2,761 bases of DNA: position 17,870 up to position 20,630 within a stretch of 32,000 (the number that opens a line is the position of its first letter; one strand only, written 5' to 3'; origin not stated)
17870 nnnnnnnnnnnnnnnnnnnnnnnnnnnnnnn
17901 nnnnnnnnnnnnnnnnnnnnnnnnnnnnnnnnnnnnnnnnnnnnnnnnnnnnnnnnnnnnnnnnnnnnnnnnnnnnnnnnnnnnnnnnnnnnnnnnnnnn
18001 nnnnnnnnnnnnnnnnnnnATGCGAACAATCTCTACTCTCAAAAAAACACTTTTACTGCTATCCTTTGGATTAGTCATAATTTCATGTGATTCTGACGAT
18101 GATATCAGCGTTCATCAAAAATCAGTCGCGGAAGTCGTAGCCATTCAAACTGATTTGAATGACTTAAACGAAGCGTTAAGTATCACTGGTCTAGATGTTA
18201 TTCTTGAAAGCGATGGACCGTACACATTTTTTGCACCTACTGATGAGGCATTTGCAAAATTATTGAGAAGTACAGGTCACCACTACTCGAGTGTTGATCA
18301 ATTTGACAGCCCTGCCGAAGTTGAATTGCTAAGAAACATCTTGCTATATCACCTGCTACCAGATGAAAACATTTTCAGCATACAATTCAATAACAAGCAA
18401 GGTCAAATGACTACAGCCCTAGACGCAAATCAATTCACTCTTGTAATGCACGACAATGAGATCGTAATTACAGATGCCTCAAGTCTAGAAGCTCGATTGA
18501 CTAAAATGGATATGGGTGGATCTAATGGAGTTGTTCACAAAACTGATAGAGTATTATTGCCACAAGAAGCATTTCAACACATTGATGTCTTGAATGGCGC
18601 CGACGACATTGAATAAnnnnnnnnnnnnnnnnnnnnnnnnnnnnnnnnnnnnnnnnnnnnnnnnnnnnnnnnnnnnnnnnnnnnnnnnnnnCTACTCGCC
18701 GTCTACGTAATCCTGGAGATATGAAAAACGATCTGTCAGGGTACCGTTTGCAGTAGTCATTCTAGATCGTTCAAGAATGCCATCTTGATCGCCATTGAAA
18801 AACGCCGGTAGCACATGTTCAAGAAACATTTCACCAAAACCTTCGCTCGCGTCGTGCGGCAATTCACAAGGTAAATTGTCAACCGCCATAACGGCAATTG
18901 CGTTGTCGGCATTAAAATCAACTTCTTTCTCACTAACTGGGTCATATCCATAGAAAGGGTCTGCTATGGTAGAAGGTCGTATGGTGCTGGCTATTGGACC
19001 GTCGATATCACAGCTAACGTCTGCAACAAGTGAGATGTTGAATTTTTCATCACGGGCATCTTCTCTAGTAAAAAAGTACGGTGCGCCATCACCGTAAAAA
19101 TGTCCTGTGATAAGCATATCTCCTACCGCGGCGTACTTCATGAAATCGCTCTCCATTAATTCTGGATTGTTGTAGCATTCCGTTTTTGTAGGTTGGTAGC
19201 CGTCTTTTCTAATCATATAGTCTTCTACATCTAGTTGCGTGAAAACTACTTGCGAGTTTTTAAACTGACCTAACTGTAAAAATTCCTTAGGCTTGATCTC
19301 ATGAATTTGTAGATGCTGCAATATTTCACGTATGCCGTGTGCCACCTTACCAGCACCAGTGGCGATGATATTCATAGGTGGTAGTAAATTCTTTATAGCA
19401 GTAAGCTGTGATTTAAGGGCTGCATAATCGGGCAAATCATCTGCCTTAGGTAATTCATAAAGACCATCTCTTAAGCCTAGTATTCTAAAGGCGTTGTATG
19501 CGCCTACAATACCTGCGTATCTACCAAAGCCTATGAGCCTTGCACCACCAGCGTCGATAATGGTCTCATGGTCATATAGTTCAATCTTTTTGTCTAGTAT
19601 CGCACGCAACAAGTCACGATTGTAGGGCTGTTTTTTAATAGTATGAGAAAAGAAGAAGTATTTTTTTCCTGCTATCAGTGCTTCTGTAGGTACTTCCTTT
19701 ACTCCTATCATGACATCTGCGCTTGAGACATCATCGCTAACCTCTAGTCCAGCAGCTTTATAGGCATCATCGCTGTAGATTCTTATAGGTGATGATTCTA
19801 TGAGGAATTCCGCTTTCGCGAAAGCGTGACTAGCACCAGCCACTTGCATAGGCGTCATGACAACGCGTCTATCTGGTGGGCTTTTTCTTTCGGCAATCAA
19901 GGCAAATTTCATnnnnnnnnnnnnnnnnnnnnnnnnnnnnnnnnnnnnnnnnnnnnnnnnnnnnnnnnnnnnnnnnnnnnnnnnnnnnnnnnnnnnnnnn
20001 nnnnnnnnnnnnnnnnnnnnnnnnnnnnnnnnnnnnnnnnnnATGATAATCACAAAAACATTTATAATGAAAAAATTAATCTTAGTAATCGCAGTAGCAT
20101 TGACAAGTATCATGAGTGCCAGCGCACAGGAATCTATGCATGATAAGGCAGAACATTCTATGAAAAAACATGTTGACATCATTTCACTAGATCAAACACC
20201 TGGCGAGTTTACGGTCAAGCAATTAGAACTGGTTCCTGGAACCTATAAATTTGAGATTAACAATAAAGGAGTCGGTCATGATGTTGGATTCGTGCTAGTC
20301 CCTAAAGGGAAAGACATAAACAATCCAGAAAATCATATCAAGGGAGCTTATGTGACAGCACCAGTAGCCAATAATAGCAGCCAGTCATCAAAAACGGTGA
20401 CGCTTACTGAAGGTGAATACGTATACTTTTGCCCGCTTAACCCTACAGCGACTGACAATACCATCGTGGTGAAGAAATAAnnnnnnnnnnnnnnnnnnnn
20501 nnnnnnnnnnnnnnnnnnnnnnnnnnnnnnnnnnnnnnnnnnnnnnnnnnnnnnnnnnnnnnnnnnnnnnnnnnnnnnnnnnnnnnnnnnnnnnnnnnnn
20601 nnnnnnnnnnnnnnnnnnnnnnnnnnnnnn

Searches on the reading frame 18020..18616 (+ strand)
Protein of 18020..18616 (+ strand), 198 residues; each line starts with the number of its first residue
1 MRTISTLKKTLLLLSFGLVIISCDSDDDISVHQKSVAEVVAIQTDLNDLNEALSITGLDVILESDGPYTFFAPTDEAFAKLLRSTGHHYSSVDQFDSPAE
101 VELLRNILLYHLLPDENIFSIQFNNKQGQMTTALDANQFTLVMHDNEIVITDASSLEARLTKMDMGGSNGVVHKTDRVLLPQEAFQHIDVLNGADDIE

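Call 13: search_protein_families(library=pfam, proteins=[window:18020-18616:+], max_evalue=0.01)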
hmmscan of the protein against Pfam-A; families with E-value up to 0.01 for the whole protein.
window:18020-18616:+ (198 aa): 1 family
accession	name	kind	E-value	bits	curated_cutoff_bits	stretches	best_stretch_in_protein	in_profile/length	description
PF02469.27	Fasciclin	-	8.9e-20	71.6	22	1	46-181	3-123/123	Fasciclin domain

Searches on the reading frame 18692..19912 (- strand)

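Call 11: search_protein_families(library=pfam, proteins=[window:18692-19912:-], max_evalue=0.01)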
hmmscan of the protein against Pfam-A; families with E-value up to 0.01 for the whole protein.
window:18692-19912:- (406 aa): 2 families
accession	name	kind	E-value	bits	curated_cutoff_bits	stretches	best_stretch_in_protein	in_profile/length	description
PF05222.21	AlaDh_PNT_N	-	1.7e-15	57.9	30.4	1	7-135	4-135/136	Alanine dehydrogenase/PNT, N-terminal domain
PF01262.27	AlaDh_PNT_C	-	0.0012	18.8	23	0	254-369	83-184/214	Alanine dehydrogenase/PNT, C-terminal domain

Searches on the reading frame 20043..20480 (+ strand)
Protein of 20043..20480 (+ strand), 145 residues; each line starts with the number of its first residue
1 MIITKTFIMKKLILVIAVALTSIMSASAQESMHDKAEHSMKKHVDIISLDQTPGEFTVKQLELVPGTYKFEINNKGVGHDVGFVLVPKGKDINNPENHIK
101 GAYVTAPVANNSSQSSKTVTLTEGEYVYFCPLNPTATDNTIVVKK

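Call 11: search_protein_families(library=pfam, proteins=[window:20043-20480:+], max_evalue=0.01)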
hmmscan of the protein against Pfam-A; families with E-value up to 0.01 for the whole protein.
window:20043-20480:+ (145 aa): 2 families
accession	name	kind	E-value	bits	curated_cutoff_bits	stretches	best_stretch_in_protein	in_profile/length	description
PF13473.12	Cupredoxin_1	-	0.00027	21.4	27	1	16-143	3-104/104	Cupredoxin-like domain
PF00127.26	Copper-bind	-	0.009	16.8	21.2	0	55-131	13-85/99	Copper binding proteins, plastocyanin/azurin family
